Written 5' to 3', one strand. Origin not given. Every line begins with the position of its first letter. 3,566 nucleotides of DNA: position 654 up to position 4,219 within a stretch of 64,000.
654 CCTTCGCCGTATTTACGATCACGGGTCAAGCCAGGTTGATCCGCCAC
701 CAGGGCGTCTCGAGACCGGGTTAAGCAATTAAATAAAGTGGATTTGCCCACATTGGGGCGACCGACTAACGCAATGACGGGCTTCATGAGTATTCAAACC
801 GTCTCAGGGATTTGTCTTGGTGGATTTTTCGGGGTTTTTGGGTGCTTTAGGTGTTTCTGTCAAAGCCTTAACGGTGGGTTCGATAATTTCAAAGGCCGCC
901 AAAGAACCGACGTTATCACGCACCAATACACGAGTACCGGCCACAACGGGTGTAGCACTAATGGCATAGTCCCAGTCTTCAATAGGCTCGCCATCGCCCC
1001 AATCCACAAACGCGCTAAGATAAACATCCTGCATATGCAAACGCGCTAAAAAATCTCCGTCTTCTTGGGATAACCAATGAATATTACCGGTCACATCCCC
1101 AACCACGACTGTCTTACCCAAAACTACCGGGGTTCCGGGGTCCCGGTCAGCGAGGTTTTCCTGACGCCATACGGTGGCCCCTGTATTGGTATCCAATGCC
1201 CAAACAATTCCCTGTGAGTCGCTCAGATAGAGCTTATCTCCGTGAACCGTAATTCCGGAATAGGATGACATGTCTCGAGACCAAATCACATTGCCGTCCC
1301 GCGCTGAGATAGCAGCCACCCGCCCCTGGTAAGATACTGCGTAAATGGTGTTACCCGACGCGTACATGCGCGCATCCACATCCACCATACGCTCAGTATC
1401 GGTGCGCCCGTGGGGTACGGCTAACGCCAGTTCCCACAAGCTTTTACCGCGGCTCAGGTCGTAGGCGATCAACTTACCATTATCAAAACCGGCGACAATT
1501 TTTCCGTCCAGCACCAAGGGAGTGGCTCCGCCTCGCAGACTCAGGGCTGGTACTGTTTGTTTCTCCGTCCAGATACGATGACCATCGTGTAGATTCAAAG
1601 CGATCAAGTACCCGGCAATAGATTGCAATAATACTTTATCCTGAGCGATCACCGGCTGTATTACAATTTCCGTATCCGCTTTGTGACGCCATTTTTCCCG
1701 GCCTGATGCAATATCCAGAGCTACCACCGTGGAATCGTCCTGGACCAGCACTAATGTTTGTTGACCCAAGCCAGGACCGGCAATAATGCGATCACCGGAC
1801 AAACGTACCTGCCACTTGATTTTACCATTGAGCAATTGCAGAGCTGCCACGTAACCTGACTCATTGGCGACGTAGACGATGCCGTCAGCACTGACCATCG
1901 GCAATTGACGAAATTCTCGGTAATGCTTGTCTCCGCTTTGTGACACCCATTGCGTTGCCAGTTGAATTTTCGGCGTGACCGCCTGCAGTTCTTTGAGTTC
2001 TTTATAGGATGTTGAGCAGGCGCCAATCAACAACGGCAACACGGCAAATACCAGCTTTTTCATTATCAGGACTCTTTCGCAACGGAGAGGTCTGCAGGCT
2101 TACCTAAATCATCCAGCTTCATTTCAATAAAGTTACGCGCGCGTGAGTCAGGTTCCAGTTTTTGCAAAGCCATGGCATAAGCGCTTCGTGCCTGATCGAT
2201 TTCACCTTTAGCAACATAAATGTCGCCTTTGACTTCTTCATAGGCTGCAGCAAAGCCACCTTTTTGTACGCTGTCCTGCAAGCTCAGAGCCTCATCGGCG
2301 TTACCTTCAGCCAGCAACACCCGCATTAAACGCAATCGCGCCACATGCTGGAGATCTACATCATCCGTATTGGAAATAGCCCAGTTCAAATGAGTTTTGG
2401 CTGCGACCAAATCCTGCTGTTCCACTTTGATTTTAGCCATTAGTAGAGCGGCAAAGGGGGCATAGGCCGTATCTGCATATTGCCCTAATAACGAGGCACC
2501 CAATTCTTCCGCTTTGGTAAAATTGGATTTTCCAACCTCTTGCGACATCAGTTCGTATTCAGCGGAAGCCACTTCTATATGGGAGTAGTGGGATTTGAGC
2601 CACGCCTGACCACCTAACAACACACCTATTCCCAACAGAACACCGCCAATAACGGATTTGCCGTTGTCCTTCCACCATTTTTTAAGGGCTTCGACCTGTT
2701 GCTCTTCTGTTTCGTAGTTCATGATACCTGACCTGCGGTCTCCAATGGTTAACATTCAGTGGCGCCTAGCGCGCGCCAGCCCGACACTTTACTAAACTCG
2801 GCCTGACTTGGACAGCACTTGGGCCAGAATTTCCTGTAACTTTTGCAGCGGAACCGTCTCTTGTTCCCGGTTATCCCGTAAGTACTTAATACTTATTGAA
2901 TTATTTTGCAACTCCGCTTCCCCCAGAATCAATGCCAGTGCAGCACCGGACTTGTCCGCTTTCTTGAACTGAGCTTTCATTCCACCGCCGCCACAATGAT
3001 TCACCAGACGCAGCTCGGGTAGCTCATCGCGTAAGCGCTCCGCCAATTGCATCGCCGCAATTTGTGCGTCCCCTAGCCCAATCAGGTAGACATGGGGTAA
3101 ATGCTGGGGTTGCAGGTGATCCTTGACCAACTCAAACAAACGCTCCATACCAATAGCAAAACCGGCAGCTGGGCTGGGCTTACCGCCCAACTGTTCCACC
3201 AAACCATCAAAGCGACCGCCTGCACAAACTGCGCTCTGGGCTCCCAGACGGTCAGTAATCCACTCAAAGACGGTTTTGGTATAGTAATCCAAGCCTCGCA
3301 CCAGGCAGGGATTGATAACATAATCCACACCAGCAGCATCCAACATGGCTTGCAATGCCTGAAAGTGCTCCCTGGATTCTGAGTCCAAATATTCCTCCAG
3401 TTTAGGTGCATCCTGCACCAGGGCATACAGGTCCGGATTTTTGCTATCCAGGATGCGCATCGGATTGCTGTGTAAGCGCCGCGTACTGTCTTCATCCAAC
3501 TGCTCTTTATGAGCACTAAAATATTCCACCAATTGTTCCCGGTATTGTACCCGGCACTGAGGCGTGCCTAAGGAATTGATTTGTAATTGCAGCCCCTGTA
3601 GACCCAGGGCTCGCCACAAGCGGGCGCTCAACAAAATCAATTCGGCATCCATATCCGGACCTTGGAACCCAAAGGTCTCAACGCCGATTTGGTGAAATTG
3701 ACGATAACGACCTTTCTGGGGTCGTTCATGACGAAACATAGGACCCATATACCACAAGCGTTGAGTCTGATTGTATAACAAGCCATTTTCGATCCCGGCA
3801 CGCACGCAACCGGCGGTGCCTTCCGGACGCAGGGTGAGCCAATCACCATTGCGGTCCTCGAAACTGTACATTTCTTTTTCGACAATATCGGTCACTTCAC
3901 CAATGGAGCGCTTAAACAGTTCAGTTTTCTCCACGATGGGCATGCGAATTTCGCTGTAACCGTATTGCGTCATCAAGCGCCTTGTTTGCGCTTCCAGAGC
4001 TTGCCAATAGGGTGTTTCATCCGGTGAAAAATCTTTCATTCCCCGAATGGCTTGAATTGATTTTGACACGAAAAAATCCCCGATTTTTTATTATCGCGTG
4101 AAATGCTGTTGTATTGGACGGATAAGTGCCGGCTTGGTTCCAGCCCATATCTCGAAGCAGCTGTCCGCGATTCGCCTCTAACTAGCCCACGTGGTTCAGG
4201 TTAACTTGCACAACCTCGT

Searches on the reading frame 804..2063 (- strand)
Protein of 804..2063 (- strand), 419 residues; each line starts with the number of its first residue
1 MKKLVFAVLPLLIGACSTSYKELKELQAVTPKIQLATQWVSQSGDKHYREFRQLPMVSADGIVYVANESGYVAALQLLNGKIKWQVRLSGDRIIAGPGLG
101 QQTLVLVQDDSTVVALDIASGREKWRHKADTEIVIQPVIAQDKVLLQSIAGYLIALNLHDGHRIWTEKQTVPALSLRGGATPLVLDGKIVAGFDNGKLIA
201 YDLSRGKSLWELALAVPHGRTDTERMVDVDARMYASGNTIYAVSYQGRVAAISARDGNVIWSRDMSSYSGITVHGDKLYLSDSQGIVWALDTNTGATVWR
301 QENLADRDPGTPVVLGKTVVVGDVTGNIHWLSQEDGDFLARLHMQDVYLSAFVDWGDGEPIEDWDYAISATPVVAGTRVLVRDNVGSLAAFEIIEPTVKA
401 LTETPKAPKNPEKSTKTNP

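Call 89: search_protein_families(library=ncbifam, proteins=[window:804-2063:-], max_evalue=1e-10)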
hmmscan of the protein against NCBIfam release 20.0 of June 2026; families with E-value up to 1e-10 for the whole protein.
window:804-2063:- (419 aa): 5 families
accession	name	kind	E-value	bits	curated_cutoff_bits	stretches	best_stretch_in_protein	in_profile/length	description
TIGR03300.1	assembly_YfgL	equivalog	2.4e-102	342.4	285.2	1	3-347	3-351/377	outer membrane protein assembly factor BamB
NF008351.0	PRK11138.1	equivalog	3.3e-76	256.3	423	1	8-346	12-365/394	outer membrane protein assembly factor BamB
TIGR03075.1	PQQ_enz_alc_DH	subfamily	4.1e-23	81.8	480.05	0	18-168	31-198/530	PQQ-dependent dehydrogenase, methanol/ethanol family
TIGR04528.1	acido_non_PQQ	subfamily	1.2e-18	67.2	650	0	139-252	100-219/493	acido-empty-quinoprotein group A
NF053615.1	SerThrKinAfsKStmc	equivalog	3.5e-17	62.3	1300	0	53-165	658-768/809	protein serine/threonine kinase AfsK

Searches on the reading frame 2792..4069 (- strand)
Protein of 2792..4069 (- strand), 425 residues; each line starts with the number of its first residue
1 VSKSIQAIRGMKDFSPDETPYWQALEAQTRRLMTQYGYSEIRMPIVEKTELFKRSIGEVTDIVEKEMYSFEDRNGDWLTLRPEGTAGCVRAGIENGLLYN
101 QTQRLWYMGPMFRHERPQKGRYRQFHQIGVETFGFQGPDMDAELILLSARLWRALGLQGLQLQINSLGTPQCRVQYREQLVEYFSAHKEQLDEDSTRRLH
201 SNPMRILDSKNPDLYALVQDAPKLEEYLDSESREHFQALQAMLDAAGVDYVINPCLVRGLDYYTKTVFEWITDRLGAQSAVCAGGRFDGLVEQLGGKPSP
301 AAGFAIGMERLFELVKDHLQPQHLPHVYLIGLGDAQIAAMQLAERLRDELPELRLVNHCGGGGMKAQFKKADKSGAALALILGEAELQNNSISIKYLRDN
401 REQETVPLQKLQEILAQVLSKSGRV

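Call 89: search_protein_families(library=ncbifam, proteins=[window:2792-4069:-], max_evalue=1e-10)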
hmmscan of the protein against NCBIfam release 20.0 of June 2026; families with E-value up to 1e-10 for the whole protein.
window:2792-4069:- (425 aa): 20 families
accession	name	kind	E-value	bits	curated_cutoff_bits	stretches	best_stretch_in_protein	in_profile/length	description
TIGR00442.1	hisS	equivalog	6.4e-151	502.9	286.75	1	6-407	1-405/406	histidine--tRNA ligase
TIGR00443.1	hisZ_biosyn_reg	equivalog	1.6e-50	172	271.65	1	12-316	1-313/314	ATP phosphoribosyltransferase regulatory subunit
NF009085.0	PRK12420.1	equivalog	4e-40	138.5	540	2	230-414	240-425/426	histidine--tRNA ligase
NF008941.0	PRK12292.2-4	equivalog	8.6e-35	120.4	447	1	9-349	11-356/393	ATP phosphoribosyltransferase regulatory subunit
NF008940.0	PRK12292.2-3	equivalog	9.2e-31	107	450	1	8-354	6-363/404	ATP phosphoribosyltransferase regulatory subunit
NF008942.0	PRK12292.2-5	equivalog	1.3e-29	103.1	643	1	8-165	12-167/434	ATP phosphoribosyltransferase regulatory subunit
NF008953.0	PRK12295.1-6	equivalog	8.6e-29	100.6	384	2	22-165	12-149/384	ATP phosphoribosyltransferase regulatory subunit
NF008936.0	PRK12292.1-3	equivalog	1.4e-23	83.4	492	1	9-164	9-161/406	ATP phosphoribosyltransferase regulatory subunit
NF008945.0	PRK12292.3-3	equivalog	3.1e-23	82.5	409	1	16-329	11-316/368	ATP phosphoribosyltransferase regulatory subunit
NF008939.0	PRK12292.2-1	equivalog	7.1e-19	67.8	335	1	5-324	3-331/391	ATP phosphoribosyltransferase regulatory subunit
NF008943.0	PRK12292.3-1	equivalog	6.6e-18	64.9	690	0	9-164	28-173/403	ATP phosphoribosyltransferase regulatory subunit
NF008938.0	PRK12292.1-6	equivalog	1.4e-16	60.4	833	0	9-188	10-177/420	ATP phosphoribosyltransferase regulatory subunit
NF008950.0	PRK12295.1-3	equivalog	6.8e-16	58.6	492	0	241-311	302-374/387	ATP phosphoribosyltransferase regulatory subunit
NF008935.0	PRK12292.1-1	equivalog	3e-13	49.5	350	1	16-316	15-318/382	ATP phosphoribosyltransferase regulatory subunit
NF008951.0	PRK12295.1-4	equivalog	7.9e-13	48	364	0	234-311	287-366/374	ATP phosphoribosyltransferase regulatory subunit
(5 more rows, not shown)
